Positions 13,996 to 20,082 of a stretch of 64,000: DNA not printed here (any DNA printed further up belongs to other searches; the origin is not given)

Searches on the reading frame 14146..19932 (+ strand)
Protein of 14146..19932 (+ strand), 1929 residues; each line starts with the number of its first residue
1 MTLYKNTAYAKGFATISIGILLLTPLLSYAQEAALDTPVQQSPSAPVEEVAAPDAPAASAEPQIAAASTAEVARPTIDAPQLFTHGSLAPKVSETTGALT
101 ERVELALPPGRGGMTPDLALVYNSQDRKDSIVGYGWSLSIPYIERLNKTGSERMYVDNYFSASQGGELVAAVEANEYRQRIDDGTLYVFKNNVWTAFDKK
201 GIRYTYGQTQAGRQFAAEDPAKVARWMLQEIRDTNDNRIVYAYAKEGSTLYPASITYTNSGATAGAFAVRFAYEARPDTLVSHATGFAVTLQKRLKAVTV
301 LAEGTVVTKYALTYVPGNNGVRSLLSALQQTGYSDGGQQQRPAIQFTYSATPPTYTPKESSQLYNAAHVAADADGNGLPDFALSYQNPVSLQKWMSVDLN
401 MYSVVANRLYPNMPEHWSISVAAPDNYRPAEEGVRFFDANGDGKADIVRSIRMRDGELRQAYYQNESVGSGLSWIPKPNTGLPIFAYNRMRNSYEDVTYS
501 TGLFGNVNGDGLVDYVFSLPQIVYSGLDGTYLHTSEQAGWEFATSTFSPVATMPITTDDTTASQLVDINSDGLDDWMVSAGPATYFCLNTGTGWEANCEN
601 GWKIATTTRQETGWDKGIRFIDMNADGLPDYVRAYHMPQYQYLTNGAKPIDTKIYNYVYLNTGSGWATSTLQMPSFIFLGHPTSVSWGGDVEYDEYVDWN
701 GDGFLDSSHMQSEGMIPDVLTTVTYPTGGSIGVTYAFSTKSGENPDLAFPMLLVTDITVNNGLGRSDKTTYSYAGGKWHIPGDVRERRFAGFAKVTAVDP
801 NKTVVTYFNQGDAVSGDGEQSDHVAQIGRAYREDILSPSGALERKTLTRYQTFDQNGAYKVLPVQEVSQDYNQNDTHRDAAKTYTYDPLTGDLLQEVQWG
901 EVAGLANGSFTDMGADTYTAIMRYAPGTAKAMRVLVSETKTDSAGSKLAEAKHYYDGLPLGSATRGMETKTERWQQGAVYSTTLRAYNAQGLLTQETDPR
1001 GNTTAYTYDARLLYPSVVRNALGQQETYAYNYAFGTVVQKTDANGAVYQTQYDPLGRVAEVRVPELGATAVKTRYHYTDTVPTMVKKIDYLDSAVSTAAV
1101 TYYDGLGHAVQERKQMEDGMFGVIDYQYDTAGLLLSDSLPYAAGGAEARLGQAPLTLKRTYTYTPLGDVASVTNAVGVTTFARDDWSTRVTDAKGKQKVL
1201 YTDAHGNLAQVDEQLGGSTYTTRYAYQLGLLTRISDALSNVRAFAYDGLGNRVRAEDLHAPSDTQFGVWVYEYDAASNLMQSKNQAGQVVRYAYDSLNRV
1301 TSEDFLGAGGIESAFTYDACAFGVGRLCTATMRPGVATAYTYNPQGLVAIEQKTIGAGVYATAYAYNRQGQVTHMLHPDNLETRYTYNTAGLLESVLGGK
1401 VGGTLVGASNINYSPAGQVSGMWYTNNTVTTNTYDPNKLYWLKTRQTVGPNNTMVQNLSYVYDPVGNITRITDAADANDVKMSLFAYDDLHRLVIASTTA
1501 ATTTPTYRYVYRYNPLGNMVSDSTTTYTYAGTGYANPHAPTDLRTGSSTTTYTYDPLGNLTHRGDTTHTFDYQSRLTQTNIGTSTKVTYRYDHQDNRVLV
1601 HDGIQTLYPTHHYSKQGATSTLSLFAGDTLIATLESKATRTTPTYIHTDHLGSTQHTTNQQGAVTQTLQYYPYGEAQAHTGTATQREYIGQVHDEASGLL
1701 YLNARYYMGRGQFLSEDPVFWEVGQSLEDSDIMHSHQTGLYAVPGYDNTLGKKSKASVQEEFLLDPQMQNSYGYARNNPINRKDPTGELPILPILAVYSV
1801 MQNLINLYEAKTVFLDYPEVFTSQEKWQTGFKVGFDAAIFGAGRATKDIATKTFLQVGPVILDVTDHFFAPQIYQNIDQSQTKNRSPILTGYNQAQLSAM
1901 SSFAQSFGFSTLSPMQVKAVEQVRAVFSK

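Call 7: search_protein_families(library=pfam, proteins=[window:14146-19932:+], max_evalue=1)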
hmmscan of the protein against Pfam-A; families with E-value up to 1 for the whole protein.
window:14146-19932:+ (1929 aa): 5 families
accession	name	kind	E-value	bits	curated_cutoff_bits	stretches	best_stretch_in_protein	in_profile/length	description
PF05593.20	RHS_repeat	-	8.8e-32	109.3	22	8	987-1011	1-25/38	RHS Repeat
PF03534.18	SpvB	-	2.7e-17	63.3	22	2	95-180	3-87/287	Salmonella virulence plasmid 65kDa B protein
PF13517.12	FG-GAP_3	-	7.9e-07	30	26.9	4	567-632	1-60/61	FG-GAP-like repeat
PF20148.4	DUF6531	-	0.0042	17.8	24.1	1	109-140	21-50/74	Domain of unknown function (DUF6531)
PF03527.20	RHS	-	0.2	12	27.9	1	1645-1664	3-22/38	RHS protein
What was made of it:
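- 14428..14685 (+): SpvB/TcaC N-terminal domain (residues 95-180, best stretch). Pfam PF03534, E = 2.7e-17 (call 7).
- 15844..16041 (+): FG-GAP-like beta-propeller repeats (best of 4 stretches, residues 567-632). Pfam PF13517, E = 7.9e-07, 30 bits against a cutoff of 26.9 (call 7).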

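Call 8: search_protein_families(library=ncbifam, proteins=[window:14146-19932:+], max_evalue=1)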
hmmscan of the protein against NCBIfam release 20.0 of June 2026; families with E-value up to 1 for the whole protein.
window:14146-19932:+ (1929 aa): 2 families
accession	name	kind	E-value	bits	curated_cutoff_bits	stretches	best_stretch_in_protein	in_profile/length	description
TIGR01643.1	YD_repeat_2x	repeat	4.5e-28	96.6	15.8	6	987-1010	1-24/42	YD repeat-containing protein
TIGR03696.1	Rhs_assc_core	domain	4.4e-11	43.1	32.5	2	1670-1720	1-52/76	RHS repeat-associated core domain-containing protein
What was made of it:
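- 17104..19152 (+): YD/RHS repeat shell (first best-scoring repeat at residue 987, running to the core). PF05593 with 8 stretches, E = 8.8e-32; TIGR01643, 4.5e-28 (calls 7, 8).
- On Rhs/YD-repeat polymorphic toxin: TIGR03696, 43.1 bits against a cutoff of 32.5 (call 8).
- Checked: Domains: SpvB (2.7e-17), FG-GAP_3 (7.9e-07), 8 RHS_repeat stretches (8.8e-32) and TIGR03696 Rhs_assc_core (43.1 bits against a cutoff of 32.5) (calls 7, 8).
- Calls 7 and 8 give the domain matches.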
